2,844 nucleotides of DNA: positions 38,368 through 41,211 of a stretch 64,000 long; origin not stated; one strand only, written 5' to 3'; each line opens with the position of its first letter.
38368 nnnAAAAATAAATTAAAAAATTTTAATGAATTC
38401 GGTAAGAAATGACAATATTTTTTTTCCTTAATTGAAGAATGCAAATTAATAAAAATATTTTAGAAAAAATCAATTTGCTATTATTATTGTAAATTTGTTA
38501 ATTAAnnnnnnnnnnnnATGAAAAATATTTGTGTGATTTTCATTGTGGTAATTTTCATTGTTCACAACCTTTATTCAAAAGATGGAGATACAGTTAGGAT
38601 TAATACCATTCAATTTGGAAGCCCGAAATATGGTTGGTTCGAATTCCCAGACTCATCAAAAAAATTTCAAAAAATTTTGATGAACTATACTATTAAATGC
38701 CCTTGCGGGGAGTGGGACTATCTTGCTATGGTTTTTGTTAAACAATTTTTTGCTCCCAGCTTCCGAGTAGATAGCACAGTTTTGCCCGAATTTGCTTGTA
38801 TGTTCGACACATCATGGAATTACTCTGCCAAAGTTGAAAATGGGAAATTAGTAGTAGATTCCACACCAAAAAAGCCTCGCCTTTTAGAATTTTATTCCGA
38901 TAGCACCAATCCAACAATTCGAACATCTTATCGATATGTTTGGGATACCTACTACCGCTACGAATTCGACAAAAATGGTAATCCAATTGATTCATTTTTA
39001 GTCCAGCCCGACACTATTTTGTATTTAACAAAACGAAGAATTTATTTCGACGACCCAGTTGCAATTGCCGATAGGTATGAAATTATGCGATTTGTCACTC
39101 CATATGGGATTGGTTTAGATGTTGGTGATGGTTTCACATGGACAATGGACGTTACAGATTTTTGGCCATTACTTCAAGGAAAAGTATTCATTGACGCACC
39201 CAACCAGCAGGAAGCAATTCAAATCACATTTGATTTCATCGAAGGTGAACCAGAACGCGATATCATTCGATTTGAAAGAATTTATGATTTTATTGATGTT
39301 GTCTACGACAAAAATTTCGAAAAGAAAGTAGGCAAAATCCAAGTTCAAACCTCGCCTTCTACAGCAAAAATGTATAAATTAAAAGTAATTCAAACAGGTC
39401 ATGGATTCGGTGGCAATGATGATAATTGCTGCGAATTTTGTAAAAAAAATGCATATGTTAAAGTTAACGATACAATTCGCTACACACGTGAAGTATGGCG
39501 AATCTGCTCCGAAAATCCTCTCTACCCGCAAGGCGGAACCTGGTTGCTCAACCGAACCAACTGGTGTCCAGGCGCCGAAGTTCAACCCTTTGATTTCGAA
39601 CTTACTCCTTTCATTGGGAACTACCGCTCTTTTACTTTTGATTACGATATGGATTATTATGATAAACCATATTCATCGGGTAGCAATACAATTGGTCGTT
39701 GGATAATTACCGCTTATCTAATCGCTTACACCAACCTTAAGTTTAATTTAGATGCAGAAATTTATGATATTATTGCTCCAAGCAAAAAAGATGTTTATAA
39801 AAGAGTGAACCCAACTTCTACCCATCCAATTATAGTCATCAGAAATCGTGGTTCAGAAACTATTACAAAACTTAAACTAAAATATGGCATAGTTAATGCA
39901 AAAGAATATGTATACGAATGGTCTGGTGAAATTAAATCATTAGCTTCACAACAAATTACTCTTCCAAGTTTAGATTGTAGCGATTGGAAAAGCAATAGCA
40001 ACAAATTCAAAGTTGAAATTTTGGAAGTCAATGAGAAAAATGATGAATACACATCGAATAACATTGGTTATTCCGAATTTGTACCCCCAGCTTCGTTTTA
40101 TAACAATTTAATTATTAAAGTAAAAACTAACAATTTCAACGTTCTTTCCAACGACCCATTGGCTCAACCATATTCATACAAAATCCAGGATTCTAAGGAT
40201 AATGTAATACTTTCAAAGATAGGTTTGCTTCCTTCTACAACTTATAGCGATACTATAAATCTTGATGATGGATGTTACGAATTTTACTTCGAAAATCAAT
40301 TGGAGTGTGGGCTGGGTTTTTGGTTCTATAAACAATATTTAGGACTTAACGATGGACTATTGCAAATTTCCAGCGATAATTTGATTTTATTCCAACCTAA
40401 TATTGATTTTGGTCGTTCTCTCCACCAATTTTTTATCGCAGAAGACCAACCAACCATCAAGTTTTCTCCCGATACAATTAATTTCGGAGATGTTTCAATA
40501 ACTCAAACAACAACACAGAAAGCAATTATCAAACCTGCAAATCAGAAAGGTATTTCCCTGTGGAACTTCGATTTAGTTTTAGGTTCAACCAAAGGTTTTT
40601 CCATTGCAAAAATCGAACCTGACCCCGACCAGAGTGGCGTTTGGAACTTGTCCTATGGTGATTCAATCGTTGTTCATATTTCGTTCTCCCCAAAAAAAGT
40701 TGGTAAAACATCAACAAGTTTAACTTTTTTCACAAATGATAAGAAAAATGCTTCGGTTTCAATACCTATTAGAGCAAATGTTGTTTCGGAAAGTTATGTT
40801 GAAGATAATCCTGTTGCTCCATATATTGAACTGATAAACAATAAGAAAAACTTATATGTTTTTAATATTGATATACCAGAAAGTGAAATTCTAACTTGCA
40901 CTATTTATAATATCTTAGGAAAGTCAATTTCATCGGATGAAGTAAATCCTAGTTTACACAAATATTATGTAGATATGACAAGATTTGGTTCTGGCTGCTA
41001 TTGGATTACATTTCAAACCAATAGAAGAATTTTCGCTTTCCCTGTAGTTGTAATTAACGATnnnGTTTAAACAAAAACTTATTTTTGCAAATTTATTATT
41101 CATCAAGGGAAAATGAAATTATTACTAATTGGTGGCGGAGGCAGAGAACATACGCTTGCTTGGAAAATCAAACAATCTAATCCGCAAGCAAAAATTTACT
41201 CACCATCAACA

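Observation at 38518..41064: PNGase F-like glycoamidase homolog fused to a choice-of-anchor-D/ASH-like domain and a T9SS sorting domain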

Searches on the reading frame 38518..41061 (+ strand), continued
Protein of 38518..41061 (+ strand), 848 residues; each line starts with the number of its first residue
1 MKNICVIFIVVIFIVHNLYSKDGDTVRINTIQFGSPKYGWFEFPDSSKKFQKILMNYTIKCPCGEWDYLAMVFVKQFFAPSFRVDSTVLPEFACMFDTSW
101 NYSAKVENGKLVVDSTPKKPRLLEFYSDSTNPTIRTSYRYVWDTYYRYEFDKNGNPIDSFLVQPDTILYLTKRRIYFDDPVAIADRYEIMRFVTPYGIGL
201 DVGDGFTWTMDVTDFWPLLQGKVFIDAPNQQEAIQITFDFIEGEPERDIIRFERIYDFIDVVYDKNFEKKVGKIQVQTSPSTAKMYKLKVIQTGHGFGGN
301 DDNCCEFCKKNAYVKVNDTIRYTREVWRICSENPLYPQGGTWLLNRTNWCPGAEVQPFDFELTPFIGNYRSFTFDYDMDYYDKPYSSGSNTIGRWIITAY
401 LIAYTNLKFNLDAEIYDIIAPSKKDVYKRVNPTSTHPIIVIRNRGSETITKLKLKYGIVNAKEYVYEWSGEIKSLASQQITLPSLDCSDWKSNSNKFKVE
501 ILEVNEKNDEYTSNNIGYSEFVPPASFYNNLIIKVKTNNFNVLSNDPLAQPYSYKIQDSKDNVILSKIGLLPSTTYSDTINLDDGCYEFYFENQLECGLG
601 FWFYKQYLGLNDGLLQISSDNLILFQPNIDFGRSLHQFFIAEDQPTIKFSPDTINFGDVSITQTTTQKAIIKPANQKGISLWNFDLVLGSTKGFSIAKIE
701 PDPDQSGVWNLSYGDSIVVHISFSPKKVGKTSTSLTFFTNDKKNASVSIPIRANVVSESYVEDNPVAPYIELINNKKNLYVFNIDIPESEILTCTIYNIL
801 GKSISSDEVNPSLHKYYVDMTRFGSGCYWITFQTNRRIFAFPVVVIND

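Call 39: find_encoding_contigs(protein=P0055, flank=8000, max_places=3)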
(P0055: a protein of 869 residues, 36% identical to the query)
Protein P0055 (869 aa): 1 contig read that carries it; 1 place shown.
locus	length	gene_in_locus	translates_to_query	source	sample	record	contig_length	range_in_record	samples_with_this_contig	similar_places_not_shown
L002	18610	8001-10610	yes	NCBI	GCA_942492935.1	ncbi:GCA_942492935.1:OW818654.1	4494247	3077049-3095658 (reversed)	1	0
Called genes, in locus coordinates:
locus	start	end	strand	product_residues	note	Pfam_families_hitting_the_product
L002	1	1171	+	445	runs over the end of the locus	PF03773:ArsP_1, PF00403:HMA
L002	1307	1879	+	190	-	PF05198:IF3_N, PF00707:IF3_C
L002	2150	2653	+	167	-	PF09721:Exosortase_EpsH (weak)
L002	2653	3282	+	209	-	-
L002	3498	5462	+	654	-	PF00575:S1, PF13509:S1_2 (faint), PF21710:Spt6_S1 (faint), PF00575:S1, PF23459:S1_RRP5 (weak), PF00575:S1, PF23459:S1_RRP5 (weak), PF00575:S1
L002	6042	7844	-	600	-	PF00501:AMP-binding, PF23562:AMP-binding_C_3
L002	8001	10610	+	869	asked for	PF09113:N-glycanase_C, PF18962:Por_Secre_tail (weak)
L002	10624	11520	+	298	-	PF00682:HMGL-like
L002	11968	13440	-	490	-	PF09992:NAGPA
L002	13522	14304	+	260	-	PF00378:ECH_1, PF16113:ECH_2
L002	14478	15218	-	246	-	PF18978:DUF5714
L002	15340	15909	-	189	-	PF01327:Pep_deformylase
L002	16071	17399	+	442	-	PF21377:MurD_N, PF21799:MurD-like_N, PF08245:Mur_ligase_M, PF02875:Mur_ligase_C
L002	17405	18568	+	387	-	PF01098:FTSW_RODA_SPOVE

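Call 75: search_protein_families(library=pfam, proteins=[P0101, P0094, P0075], max_evalue=0.001)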
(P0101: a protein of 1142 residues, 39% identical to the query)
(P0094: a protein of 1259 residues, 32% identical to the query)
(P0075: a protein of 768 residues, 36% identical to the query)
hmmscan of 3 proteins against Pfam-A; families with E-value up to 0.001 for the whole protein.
P0101 (1142 aa): 3 families
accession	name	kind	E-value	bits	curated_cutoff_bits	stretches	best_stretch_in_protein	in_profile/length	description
PF09113.15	N-glycanase_C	-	1.4e-19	70.7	25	1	695-790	10-111/140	Peptide-N-glycosidase F, C terminal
PF18962.6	Por_Secre_tail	-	1.1e-17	64.5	27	1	1067-1140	2-75/75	Secretion system C-terminal sorting domain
PF13385.13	Laminin_G_3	-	2.5e-12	47.6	27.6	1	298-451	8-151/151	Concanavalin A-like lectin/glucanases superfamily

P0094 (1259 aa): 3 families
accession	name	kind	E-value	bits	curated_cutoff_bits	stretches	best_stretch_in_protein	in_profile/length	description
PF09113.15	N-glycanase_C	-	9.4e-19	68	25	1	692-824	2-139/140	Peptide-N-glycosidase F, C terminal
PF13385.13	Laminin_G_3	-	1e-11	45.6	27.6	1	290-445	4-150/151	Concanavalin A-like lectin/glucanases superfamily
PF13860.13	FlgD_ig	-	0.00076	19.9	27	0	1188-1246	11-75/79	FlgD Ig-like domain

P0075 (768 aa): 4 families
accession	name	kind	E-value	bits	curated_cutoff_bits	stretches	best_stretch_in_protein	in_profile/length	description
PF09113.15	N-glycanase_C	-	7.1e-20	71.7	25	1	202-298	17-118/140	Peptide-N-glycosidase F, C terminal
PF15780.11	ASH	-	2.9e-08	34.2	27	1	565-656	12-95/98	Abnormal spindle-like microcephaly-assoc'd, ASPM-SPD-2-Hydin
PF22073.2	Cep192_D4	-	7.7e-08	32.9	35.5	1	561-665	5-109/112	Cep192 domain 4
PF18962.6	Por_Secre_tail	-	2.8e-05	24.7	27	0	454-507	9-63/75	Secretion system C-terminal sorting domain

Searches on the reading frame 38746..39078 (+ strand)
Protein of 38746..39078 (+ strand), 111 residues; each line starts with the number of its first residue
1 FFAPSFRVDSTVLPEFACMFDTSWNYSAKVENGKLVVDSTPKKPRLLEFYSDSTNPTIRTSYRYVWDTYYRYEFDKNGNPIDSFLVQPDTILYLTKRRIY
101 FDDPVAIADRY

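Call 33: search_protein_families(library=pfam, proteins=[window:38746-39078:+], max_evalue=10)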
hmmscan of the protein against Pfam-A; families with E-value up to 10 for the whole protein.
window:38746-39078:+ (111 aa): 0 families

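Call 57: search_solved_structures(query=A4, max_evalue=10, show_alignments=0)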
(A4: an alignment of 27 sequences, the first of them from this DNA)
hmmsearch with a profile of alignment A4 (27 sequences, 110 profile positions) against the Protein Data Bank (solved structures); distinct sequences matched with E-value up to 10: 0.

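Call 58: search_protein_families(library=pfam, alignment_id=A4, max_evalue=1)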
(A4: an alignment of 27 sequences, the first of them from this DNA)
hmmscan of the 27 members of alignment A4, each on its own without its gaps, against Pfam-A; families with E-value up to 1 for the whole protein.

A. member 1, seq(110 aa): 0 families

B. families by the number of members that match (of 27 scanned): 8 families
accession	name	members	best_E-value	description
PF06841.18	Phage_T4_gp19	2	0.024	T4-like virus tail tube protein gp19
PF10443.15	RNA12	1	0.028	RNA12 protein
PF18759.7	Plavaka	1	0.03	Plavaka transposase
PF22916.2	UTP25_NTPase-like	1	0.045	UTP25, NTP hydrolase-like domain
PF25407.1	PH_32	1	0.069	Platyhelminthes PH-like domain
PF16841.11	CBM60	1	0.079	Ca-dependent carbohydrate-binding module xylan-binding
PF16248.10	DUF4905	1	0.1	Domain of unknown function (DUF4905)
PF17817.7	PDZ_5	1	0.12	PDZ domain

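Call 78: search_protein_representatives(protein=window:38746-39075:+)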
Query: 110 residues. Proteins with E-value up to 0.001 (for the whole library): 60; up to 1e-10: 13; up to 1e-30: 0. The best 60 are listed.
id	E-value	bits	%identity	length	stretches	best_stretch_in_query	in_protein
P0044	9.1e-23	96.9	49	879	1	1-110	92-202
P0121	2.4e-22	95.5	47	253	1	1-109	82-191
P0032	2.1e-20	89.2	39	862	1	1-109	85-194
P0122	5.2e-18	81.6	49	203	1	1-96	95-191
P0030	7.3e-18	81.1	45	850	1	1-110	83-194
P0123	9.1e-18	80.8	41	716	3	3-107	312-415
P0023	1.3e-17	80.3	44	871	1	2-106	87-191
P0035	5.0e-17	78.4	40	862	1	1-110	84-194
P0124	1.4e-16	76.9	41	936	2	8-101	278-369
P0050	6.3e-16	74.9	42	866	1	1-109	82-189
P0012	1.5e-15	73.7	41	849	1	1-109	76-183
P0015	1.9e-14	70.1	47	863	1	1-109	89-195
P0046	2.3e-14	69.8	42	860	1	1-106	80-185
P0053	3.6e-10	56.3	34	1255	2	9-110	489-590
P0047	6.0e-10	55.6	34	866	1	1-106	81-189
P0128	7.5e-09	52.1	35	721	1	9-107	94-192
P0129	4.1e-08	49.7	39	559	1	2-95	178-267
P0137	1.1e-06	45.1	34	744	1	4-97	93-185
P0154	5.3e-05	39.7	40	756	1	8-95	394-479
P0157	1.1e-04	38.6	36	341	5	69-92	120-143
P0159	1.5e-04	38.2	33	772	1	6-97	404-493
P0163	4.8e-04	36.6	42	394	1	32-98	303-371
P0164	5.5e-04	36.4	34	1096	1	2-91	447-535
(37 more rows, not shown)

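Call 79: search_protein_families(library=pfam, proteins=[P0123, P0124, P0154, P0159, P0157, P0163, P0164, P0129, P0128, P0137], max_evalue=0.001)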
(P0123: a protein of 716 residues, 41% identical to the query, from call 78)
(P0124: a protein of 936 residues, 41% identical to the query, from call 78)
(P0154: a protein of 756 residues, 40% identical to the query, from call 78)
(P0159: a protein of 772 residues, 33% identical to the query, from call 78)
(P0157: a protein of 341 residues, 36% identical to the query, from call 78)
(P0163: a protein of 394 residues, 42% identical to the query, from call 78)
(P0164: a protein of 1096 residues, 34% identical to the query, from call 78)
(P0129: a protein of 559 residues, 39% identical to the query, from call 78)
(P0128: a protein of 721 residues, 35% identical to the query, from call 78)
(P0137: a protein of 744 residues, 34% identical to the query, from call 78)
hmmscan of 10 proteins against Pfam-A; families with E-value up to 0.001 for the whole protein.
P0123 (716 aa): 1 family
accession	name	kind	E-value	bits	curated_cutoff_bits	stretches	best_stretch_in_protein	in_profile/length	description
PF21544.3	PorZ_N_b_propeller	-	1.7e-28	100.3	27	1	46-223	1-153/154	TSS9, PorZ, N-terminal beta-propeller domain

P0124 (936 aa): 2 families
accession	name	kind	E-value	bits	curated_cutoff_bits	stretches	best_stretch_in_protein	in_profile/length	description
PF18962.6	Por_Secre_tail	-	1e-10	42.2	27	1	844-934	1-75/75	Secretion system C-terminal sorting domain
PF21471.3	Reelin_subrepeat-B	-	0.00042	20.5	27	1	439-529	36-126/127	Reelin subrepeat B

P0154 (756 aa): 1 family
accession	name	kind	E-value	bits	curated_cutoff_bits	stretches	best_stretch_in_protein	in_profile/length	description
PF18962.6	Por_Secre_tail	-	1.2e-10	42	27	1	678-755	1-75/75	Secretion system C-terminal sorting domain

P0159 (772 aa): 2 families
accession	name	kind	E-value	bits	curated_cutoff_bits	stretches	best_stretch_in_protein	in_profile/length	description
PF18962.6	Por_Secre_tail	-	3.1e-11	43.8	27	1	694-771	1-75/75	Secretion system C-terminal sorting domain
PF13088.12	BNR_2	-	0.00028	20.8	31.4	0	489-631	159-277/277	BNR repeat-like domain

P0157 (341 aa): 0 families

P0163 (394 aa): 1 family
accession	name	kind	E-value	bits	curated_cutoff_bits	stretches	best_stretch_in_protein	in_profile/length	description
PF13385.13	Laminin_G_3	-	1.8e-06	28.6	27.6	1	127-217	61-149/151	Concanavalin A-like lectin/glucanases superfamily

P0164 (1096 aa): 4 families
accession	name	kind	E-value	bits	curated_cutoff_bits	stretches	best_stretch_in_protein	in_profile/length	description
PF09113.15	N-glycanase_C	-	2.5e-20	73.2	25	1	653-742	15-110/140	Peptide-N-glycosidase F, C terminal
PF18962.6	Por_Secre_tail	-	3.8e-15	56.4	27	1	1020-1093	1-73/75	Secretion system C-terminal sorting domain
PF00801.26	PKD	-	1.6e-09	38.1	23.5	1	282-361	8-77/80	PKD domain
PF18911.6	PKD_4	-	6.1e-07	29.8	27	0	205-269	21-85/85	PKD domain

P0129 (559 aa): 1 family
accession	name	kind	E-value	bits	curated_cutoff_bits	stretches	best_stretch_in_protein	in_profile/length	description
PF18962.6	Por_Secre_tail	-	2.5e-10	41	27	1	479-557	1-75/75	Secretion system C-terminal sorting domain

P0128 (721 aa): 1 family
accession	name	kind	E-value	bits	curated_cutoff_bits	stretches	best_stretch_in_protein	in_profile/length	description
PF18962.6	Por_Secre_tail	-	1e-06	29.3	27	1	650-717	2-73/75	Secretion system C-terminal sorting domain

P0137 (744 aa): 2 families
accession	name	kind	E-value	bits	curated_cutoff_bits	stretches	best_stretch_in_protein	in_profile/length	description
PF09113.15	N-glycanase_C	-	1.8e-14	54.2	25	1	292-393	11-116/140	Peptide-N-glycosidase F, C terminal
PF18962.6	Por_Secre_tail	-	1.9e-11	44.5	27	1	673-742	1-75/75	Secretion system C-terminal sorting domain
